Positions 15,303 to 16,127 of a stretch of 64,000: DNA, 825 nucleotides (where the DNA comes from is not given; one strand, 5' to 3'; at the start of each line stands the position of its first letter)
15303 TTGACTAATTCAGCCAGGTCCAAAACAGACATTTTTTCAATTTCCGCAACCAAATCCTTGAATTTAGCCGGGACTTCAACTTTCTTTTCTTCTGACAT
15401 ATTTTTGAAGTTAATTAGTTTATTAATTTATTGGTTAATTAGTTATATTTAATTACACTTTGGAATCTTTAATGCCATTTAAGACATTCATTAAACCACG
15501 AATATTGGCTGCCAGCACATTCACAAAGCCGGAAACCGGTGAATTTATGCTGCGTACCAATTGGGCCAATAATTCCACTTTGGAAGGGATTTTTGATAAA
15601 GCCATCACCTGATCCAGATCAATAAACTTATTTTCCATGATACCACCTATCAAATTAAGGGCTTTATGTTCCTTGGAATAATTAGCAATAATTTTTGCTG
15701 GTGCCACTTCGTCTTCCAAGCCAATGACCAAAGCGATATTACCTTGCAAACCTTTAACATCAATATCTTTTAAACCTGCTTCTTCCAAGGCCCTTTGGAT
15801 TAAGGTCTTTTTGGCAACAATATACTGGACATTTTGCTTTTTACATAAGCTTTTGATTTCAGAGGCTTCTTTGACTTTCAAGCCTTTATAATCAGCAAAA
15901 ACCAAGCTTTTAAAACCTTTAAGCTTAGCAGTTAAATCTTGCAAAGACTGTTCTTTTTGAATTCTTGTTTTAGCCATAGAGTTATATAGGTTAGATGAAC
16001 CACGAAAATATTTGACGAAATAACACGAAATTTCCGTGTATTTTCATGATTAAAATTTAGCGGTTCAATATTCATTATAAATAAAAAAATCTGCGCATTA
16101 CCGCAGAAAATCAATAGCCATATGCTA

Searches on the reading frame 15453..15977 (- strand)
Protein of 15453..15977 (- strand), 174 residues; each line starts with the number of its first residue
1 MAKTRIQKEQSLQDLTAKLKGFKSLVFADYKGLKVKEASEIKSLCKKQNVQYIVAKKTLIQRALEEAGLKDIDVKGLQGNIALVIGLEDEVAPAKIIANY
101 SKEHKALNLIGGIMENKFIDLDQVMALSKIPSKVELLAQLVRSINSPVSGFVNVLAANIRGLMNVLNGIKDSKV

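Call 41: search_protein_families(library=pfam, proteins=[window:15453-15977:-], max_evalue=0.00001)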
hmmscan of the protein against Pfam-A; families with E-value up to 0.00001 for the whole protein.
window:15453-15977:- (174 aa): 1 family
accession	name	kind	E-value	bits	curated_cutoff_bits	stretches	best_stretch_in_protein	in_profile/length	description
PF00466.25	Ribosomal_L10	-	3.7e-19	69.1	22.8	1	4-102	2-100/100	Ribosomal protein L10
